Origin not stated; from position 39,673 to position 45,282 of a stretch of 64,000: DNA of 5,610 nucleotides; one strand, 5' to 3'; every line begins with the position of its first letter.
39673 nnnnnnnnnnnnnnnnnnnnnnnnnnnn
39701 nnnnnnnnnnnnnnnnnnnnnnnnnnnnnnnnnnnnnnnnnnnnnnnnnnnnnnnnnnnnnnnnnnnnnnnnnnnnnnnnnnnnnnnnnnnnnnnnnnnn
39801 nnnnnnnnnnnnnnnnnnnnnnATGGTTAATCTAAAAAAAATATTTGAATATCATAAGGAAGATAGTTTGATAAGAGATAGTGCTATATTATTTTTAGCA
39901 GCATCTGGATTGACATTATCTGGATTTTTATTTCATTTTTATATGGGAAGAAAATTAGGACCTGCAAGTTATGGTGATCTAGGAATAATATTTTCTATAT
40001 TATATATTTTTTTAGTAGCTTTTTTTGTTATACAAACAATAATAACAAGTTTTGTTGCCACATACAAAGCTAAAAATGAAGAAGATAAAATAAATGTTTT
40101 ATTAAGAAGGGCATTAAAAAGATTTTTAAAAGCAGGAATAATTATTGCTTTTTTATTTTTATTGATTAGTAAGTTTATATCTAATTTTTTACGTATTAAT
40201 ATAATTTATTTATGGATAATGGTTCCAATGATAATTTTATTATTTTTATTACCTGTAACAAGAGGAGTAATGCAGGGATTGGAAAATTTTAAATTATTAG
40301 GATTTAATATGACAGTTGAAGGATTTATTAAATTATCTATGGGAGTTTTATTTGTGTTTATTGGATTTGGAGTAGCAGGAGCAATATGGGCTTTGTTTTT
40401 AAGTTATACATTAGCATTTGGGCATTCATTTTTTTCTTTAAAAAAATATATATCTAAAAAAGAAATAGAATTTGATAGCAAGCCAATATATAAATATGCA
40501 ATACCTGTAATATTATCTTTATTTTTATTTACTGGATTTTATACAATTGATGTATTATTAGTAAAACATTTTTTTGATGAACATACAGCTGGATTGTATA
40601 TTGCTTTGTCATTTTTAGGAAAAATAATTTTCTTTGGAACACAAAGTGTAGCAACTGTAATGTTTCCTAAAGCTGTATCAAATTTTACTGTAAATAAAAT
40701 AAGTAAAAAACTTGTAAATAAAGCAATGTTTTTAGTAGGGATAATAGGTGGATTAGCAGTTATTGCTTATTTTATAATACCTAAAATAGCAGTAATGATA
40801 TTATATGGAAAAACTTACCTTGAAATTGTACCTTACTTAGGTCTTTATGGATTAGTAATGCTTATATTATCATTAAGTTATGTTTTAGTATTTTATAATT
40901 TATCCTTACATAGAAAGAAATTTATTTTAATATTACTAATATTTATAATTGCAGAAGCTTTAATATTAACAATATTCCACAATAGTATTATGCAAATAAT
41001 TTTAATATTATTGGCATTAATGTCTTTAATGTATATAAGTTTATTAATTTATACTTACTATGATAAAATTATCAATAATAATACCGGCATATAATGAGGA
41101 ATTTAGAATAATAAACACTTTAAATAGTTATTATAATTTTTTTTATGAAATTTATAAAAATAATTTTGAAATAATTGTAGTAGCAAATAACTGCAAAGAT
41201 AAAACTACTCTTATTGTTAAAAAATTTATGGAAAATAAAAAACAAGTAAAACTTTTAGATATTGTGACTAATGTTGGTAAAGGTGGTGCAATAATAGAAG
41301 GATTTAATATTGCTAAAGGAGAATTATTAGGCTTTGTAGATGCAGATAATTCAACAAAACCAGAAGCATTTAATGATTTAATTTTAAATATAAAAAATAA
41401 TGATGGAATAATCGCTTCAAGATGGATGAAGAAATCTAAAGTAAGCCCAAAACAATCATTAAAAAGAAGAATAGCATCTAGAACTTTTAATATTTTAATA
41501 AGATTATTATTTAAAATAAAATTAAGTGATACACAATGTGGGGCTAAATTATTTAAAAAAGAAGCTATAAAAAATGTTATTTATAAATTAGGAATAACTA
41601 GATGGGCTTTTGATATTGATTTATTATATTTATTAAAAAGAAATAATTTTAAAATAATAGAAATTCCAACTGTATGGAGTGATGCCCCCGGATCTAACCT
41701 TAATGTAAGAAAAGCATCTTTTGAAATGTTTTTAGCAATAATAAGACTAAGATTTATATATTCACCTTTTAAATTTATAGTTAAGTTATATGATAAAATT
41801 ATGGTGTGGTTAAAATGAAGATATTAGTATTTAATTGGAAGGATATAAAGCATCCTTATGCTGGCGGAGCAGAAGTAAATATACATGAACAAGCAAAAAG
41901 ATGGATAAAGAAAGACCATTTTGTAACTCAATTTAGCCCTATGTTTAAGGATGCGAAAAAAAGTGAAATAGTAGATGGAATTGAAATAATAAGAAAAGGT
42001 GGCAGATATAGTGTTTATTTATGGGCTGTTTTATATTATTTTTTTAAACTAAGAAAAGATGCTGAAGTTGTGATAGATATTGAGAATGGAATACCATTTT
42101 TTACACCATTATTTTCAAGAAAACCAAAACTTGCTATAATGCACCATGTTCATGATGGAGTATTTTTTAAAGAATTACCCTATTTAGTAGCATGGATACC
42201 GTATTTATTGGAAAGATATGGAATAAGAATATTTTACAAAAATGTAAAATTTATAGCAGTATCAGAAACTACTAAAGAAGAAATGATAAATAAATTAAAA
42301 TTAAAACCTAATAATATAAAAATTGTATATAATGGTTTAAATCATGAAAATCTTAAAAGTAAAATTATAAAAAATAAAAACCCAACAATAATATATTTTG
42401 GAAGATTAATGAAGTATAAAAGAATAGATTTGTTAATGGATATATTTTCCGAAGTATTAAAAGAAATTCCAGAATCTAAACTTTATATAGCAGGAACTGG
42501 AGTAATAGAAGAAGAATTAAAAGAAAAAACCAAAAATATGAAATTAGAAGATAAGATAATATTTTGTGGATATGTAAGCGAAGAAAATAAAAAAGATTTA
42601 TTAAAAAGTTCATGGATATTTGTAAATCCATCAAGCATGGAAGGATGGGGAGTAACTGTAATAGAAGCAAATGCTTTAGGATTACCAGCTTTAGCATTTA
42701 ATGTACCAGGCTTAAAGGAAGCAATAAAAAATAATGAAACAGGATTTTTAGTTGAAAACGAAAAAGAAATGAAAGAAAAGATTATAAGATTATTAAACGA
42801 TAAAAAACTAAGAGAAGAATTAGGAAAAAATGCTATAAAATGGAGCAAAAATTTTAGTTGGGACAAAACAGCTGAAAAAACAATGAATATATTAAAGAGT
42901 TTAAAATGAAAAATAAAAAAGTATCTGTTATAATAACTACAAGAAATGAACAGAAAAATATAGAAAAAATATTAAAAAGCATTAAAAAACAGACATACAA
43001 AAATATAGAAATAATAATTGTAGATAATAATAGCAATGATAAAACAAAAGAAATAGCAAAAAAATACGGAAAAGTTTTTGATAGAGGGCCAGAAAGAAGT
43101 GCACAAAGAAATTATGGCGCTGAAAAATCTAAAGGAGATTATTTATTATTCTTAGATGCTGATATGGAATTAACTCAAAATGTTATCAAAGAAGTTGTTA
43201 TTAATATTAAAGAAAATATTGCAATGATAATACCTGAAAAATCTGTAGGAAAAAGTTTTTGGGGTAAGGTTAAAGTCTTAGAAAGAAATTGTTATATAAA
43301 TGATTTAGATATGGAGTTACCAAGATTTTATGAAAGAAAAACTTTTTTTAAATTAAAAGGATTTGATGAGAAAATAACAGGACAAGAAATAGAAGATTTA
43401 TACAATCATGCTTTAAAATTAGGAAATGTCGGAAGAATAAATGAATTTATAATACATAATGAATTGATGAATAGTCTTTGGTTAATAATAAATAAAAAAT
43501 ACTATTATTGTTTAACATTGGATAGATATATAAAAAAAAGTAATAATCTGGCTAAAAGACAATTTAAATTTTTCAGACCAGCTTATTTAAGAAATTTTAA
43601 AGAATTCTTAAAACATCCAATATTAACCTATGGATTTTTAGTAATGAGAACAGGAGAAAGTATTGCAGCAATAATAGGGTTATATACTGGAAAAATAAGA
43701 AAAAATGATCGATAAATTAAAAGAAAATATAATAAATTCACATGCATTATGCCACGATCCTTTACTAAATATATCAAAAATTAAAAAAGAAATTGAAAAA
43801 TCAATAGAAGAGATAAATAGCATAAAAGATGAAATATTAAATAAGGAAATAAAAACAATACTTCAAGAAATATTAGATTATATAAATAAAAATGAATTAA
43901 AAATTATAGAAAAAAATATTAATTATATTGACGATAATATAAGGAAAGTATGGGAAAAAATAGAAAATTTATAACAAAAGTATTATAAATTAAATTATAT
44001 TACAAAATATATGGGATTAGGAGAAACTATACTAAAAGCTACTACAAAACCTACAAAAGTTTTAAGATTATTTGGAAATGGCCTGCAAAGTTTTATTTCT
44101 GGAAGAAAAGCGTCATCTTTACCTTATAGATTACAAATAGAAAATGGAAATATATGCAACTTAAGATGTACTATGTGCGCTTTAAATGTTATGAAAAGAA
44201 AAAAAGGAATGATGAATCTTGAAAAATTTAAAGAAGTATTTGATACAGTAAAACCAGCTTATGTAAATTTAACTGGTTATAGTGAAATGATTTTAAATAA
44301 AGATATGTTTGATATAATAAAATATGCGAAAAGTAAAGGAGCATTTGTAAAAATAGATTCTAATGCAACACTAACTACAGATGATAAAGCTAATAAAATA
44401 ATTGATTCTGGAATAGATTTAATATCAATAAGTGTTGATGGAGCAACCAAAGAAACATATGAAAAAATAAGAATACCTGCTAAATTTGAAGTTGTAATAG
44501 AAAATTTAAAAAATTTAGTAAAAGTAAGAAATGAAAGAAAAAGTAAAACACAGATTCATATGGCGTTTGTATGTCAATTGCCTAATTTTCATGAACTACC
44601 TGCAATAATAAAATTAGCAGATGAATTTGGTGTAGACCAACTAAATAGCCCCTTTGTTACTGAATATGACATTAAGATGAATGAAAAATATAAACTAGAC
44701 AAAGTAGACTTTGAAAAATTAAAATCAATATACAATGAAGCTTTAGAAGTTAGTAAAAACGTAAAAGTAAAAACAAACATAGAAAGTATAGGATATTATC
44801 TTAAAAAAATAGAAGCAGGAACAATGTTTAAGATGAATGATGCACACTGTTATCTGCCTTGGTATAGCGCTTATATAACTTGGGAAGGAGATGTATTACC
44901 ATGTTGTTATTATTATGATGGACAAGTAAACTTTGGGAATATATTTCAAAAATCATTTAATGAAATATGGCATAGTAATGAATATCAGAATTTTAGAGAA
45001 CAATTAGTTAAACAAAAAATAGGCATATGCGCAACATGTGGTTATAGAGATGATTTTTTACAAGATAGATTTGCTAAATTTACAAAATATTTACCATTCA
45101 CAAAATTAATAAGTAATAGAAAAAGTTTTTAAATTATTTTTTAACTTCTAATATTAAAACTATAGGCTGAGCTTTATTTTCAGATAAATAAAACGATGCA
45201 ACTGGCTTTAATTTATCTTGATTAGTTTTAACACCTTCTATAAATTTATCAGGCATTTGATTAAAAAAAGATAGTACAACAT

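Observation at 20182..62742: A roughly 43-kb glycosylation island: AglB plus an unusually large set of GT-C membrane glycosyltransferases and glycan-tailoring enzymes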

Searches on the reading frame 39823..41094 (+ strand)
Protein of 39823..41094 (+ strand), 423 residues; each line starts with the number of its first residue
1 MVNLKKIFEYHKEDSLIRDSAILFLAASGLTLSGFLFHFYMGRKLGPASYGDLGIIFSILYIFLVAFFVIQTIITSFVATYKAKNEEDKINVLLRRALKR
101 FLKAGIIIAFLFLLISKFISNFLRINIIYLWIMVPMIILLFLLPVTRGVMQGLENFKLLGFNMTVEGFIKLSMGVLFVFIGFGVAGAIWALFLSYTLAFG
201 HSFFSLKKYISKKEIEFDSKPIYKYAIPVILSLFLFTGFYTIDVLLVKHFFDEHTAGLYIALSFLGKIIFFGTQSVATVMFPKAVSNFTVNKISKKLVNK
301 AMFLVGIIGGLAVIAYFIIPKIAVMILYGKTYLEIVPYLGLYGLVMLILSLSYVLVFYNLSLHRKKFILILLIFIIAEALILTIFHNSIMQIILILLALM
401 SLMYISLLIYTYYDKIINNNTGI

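Call 4: search_protein_families(library=pfam, proteins=[window:39823-41094:+], max_evalue=0.01)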
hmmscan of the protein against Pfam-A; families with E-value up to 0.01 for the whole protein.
window:39823-41094:+ (423 aa): 3 families
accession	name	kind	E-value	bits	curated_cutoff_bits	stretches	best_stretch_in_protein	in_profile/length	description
PF01943.22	Polysacc_synt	-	4e-08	33.5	28.2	1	18-282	3-268/274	Polysaccharide biosynthesis protein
PF13440.11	Polysacc_synt_3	-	5.5e-08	32.8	23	1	42-337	3-293/293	Polysaccharide biosynthesis protein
PF01554.23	MatE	-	8.7e-05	22.7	24.9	1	30-158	9-143/161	MatE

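Call 74: search_protein_families(library=ncbifam, proteins=[window:39823-41094:+], max_evalue=0.00001)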
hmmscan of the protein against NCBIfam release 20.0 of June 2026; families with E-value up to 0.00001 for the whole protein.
window:39823-41094:+ (423 aa): 1 family
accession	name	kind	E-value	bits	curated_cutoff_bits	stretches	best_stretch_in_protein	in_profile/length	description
TIGR00797.1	matE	subfamily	3.4e-06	26.2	147.4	1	44-379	22-376/396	MATE family efflux transporter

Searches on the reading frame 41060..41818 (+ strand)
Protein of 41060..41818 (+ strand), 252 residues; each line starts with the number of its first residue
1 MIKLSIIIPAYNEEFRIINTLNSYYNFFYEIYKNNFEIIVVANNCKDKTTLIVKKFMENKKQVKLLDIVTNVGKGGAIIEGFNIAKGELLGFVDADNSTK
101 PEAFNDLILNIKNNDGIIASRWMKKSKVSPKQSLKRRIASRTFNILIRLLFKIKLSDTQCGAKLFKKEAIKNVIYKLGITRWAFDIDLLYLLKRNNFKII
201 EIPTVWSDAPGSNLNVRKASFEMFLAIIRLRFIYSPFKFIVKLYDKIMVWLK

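Call 4: search_protein_families(library=pfam, proteins=[window:41060-41818:+], max_evalue=0.01)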
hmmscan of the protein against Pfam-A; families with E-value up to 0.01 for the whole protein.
window:41060-41818:+ (252 aa): 3 families
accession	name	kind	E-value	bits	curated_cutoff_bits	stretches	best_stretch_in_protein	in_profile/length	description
PF00535.33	Glycos_transf_2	-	2.7e-27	96.2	23.3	1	5-172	1-166/168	Glycosyl transferase family 2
PF10111.15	Glyco_tranf_2_2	-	2.1e-08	34.4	27.3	1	5-109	1-104/276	Glycosyltransferase like family 2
PF13641.12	Glyco_tranf_2_3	-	5.3e-08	33.6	27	1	4-200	3-202/230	Glycosyltransferase like family 2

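Call 32: search_protein_families(library=ncbifam, proteins=[window:41060-41818:+], max_evalue=0.001)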
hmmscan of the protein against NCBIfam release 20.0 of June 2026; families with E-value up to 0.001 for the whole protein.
window:41060-41818:+ (252 aa): 20 families
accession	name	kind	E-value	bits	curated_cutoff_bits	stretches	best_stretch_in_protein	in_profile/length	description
NF047588.1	GlcsyltransPgfSStrep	equivalog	9.8e-20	71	500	1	2-175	1-169/308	glycosyltransferase PgfS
TIGR03937.1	PgaC_IcaA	equivalog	8.8e-15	54.6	422.3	1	3-174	46-216/407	poly-beta-1,6-N-acetyl-D-glucosamine synthase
NF007482.0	PRK10073.1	equivalog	8.8e-14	51.2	423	1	3-115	7-114/334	glycosyltransferase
NF007986.1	PRK10714.1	equivalog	3.4e-13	49.3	529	1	3-173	7-172/316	undecaprenyl-phosphate 4-deoxy-4-formamido-L-arabinose transferase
NF038302.1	EPS_HpsE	equivalog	7.2e-13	48.2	300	1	2-106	1-106/307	hormogonium polysaccharide biosynthesis glycosyltransferase HpsE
TIGR04182.1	glyco_TIGR04182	equivalog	1.1e-11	44.7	325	1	4-240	2-227/293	S-layer glycoprotein N-glycosyltransferase AglJ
TIGR04283.1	glyco_like_mftF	equivalog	2.2e-10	40.5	182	1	4-122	1-107/221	TIGR04283 family arsenosugar biosynthesis glycosyltransferase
NF047683.1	TeichurnBiosyTuaG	equivalog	1.3e-09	38.1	400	1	4-114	8-114/252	teichuronic acid biosynthesis protein TuaG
TIGR03111.1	glyc2_xrt_Gpos1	hypoth_equivalog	6.5e-09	35.1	363.95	1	4-119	51-164/439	TIGR03111 family XrtG-associated glycosyltransferase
NF050050.1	ProtGlycPglI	equivalog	1.7e-08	34.2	500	1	2-114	2-111/306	GalNAc(5)-diNAcBac-PP-undecaprenol beta-1,3-glucosyltransferase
NF010496.0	PRK13915.1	equivalog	5.5e-08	32.2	262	1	3-109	32-140/307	glucosyl-3-phosphoglycerate synthase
NF058614.1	PPMAGASynPpgS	equivalog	1.1e-07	31.5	370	1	6-203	4-193/226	polyprenyl-phospho-N-acetylgalactosaminyl synthase PpgS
NF041875.1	EPS_EpsD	equivalog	7.3e-07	28.9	370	1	4-103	1-96/325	exopolysaccharide biosynthesis glycosyltransferase EpsD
TIGR04242.1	nodulat_NodC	equivalog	9.3e-07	28.1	550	1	4-114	50-159/395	chitooligosaccharide synthase NodC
NF045692.1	OglycostaseCruG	equivalog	8.1e-06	25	600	1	3-105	42-146/386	2'-O-glycosyltransferase CruG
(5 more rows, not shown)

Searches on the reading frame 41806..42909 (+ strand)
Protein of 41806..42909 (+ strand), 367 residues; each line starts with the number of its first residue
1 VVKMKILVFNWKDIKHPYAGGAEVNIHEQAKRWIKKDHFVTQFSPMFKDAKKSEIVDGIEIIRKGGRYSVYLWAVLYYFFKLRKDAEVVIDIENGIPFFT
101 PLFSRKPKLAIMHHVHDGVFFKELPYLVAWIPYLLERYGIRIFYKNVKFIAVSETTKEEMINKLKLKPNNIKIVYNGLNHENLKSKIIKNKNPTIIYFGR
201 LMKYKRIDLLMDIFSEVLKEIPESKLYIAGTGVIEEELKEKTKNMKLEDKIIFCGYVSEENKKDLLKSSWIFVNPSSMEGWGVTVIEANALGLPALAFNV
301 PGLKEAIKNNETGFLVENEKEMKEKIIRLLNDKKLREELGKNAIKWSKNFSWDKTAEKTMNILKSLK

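Call 5: search_protein_families(library=pfam, proteins=[window:41806-42909:+], max_evalue=0.01)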
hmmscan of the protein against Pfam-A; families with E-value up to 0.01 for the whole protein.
window:41806-42909:+ (367 aa): 5 families
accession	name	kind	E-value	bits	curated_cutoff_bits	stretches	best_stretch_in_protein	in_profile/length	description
PF00534.26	Glycos_transf_1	-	1.2e-42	145.8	26.4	1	183-346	6-172/172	Glycosyl transferases group 1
PF13692.12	Glyco_trans_1_4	-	1.5e-33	116.5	27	1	193-332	2-142/142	Glycosyl transferases group 1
PF13439.12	Glyco_transf_4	-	5.4e-14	53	28.5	1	20-181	2-169/170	Glycosyltransferase Family 4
PF20706.3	GT4-conflict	-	4.2e-09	36.3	26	1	156-317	157-335/385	Family 4 Glycosyltransferase in conflict systems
PF13524.12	Glyco_trans_1_2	-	3.3e-08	34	25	1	216-359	7-142/144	Glycosyl transferase-like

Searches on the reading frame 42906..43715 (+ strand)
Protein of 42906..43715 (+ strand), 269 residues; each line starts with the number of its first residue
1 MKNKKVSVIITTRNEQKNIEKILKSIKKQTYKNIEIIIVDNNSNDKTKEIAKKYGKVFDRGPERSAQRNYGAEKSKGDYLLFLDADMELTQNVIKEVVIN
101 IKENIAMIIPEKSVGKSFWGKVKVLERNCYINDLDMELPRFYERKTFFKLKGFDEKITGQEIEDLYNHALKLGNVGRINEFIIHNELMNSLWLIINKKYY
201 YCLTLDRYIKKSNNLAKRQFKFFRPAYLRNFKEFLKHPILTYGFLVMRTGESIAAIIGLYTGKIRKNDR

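Call 5: search_protein_families(library=pfam, proteins=[window:42906-43715:+], max_evalue=0.01)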
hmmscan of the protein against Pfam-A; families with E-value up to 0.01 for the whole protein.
window:42906-43715:+ (269 aa): 4 families
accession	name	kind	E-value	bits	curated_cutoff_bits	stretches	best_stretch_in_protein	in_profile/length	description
PF00535.33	Glycos_transf_2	-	1.4e-29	103.6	23.3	1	7-119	1-122/168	Glycosyl transferase family 2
PF10111.15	Glyco_tranf_2_2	-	1.3e-11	45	27.3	1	7-105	1-115/276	Glycosyltransferase like family 2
PF13641.12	Glyco_tranf_2_3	-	2.5e-06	28.1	27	1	6-98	3-108/230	Glycosyltransferase like family 2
PF13704.12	Glyco_tranf_2_4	-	0.0073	17.2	27.5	0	13-86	1-81/98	Glycosyl transferase family 2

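Call 32: search_protein_families(library=ncbifam, proteins=[window:42906-43715:+], max_evalue=0.001)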
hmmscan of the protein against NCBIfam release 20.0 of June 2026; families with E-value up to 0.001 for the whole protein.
window:42906-43715:+ (269 aa): 24 families
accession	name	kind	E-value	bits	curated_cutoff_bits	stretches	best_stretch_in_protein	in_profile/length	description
TIGR04283.1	glyco_like_mftF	equivalog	5.7e-23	81.7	182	1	6-168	1-168/221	TIGR04283 family arsenosugar biosynthesis glycosyltransferase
NF007482.0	PRK10073.1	equivalog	3.2e-15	56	423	1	3-97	5-106/334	glycosyltransferase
NF050050.1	ProtGlycPglI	equivalog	3.2e-14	53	500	1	5-142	3-153/306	GalNAc(5)-diNAcBac-PP-undecaprenol beta-1,3-glucosyltransferase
NF047683.1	TeichurnBiosyTuaG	equivalog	4.7e-14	52.6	400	1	3-96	5-106/252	teichuronic acid biosynthesis protein TuaG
NF041875.1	EPS_EpsD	equivalog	8.6e-13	48.4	370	1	6-97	1-100/325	exopolysaccharide biosynthesis glycosyltransferase EpsD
TIGR03965.1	mycofact_glyco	equivalog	1.3e-11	44.1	280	1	4-96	74-174/467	mycofactocin biosynthesis glycosyltransferase MftF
TIGR03937.1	PgaC_IcaA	equivalog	1.4e-10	40.7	422.3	1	3-104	44-153/407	poly-beta-1,6-N-acetyl-D-glucosamine synthase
NF038299.1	EPS_HpsN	equivalog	1.5e-10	40.5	425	1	5-104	2-109/317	hormogonium polysaccharide biosynthesis glycosyltransferase HpsN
TIGR03469.1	HpnB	hypoth_equivalog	3e-10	39.7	379.25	1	5-60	45-101/386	hopene-associated glycosyltransferase HpnB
NF010496.0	PRK13915.1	equivalog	7.6e-10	38.4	262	1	3-81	30-121/307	glucosyl-3-phosphoglycerate synthase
NF045692.1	OglycostaseCruG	equivalog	7.7e-10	38.2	600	1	5-54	42-91/386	2'-O-glycosyltransferase CruG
NF053739.1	GlytfEpsEBac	equivalog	7.8e-10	38.2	450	1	5-57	2-54/265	glycosyltransferase EpsE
NF038302.1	EPS_HpsE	equivalog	2.4e-09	36.6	300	1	6-90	3-100/307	hormogonium polysaccharide biosynthesis glycosyltransferase HpsE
TIGR04182.1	glyco_TIGR04182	equivalog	5.1e-09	35.9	325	1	5-97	1-93/293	S-layer glycoprotein N-glycosyltransferase AglJ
NF041394.1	GtaseAglG_Halo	equivalog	5.2e-09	35.8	440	1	5-125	2-131/304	glucosyl-dolichyl phosphate glucuronosyltransferase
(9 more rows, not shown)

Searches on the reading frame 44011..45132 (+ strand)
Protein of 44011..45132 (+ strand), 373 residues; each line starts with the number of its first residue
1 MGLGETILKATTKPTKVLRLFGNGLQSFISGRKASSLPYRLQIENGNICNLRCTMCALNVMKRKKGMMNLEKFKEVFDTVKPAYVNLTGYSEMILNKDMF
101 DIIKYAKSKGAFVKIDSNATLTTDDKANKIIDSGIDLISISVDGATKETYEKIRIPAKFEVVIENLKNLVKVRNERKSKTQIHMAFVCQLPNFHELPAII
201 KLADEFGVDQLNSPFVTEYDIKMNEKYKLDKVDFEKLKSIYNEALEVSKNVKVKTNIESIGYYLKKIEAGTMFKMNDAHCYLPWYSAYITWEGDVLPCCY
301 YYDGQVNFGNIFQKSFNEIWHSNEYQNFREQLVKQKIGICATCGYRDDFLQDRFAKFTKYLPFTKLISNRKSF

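Call 5: search_protein_families(library=pfam, proteins=[window:44011-45132:+], max_evalue=0.01)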
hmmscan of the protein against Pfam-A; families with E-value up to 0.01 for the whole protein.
window:44011-45132:+ (373 aa): 2 families
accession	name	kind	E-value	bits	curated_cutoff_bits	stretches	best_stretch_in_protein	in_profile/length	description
PF13186.11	SPASM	-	2.5e-19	69.7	21.5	1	280-343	1-66/67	Iron-sulfur cluster-binding domain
PF04055.27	Radical_SAM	-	1.2e-17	65.1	29.5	1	46-179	4-145/166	Radical SAM superfamily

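Call 74: search_protein_families(library=ncbifam, proteins=[window:44011-45132:+], max_evalue=0.00001)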
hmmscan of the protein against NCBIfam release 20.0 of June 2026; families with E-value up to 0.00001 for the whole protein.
window:44011-45132:+ (373 aa): 41 families (the best 25 are shown)
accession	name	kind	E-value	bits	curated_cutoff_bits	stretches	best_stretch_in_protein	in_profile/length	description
TIGR04317.1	W_rSAM_matur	equivalog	6.2e-39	134.1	380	1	40-347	5-317/349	tungsten cofactor oxidoreductase radical SAM maturase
TIGR04311.1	rSAM_Geo_metal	subfamily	1.7e-34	119.6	400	2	38-231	2-202/423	radical SAM/SPASM family putative metalloenzyme maturase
TIGR04545.1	rSAM_ahbD_hemeb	equivalog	1.2e-24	87.4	500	1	47-346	8-311/339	heme b synthase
NF033640.1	N_Twi_rSAM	subfamily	1.9e-23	83.2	170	2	277-348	2-74/398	twitch domain-containing radical SAM protein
TIGR04055.1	rSAM_NirJ2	equivalog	1.5e-22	80.6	500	1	46-347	7-298/326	putative heme d1 biosynthesis radical SAM protein NirJ2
TIGR03962.1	mycofact_rSAM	equivalog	4.7e-21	75.3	265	1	38-208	11-178/339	mycofactocin radical SAM maturase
TIGR04051.1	rSAM_NirJ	equivalog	2.2e-20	72.9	515.45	1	49-211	12-171/354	heme d1 biosynthesis radical SAM protein NirJ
NF050035.1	rSAM_WgK_link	exception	1.2e-19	70.5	650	1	32-214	2-182/367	radical SAM/SPASM peptide maturase WgkB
TIGR04053.2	TIGR04053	equivalog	5.2e-19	68.7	395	1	38-255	7-223/366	TIGR04053 family radical SAM/SPASM domain-containing protein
TIGR02109.1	PQQ_syn_pqqE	equivalog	1.2e-17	64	381.35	1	36-346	4-305/358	pyrroloquinoline quinone biosynthesis protein PqqE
TIGR04303.1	GeoRSP_rSAM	equivalog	1.7e-17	64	400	1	46-350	12-303/325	GeoRSP system radical SAM/SPASM protein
NF045574.1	sacti_mat_StsB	exception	2.5e-17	62.9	625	1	48-334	105-374/466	StsB family radical SAM/SPASM domain sactipeptide maturase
TIGR04546.1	rSAM_ahbC_deAc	equivalog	9.1e-17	60.9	650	1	48-207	48-204/390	12,18-didecarboxysiroheme deacetylase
TIGR04133.1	rSAM_w_lipo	hypoth_equivalog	1.4e-16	60.4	425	1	47-345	32-323/350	TIGR04133 family radical SAM/SPASM protein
TIGR03961.1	rSAM_PTO1314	hypoth_equivalog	1.5e-16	60.6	306.05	1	37-329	21-293/332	PTO1314 family radical SAM protein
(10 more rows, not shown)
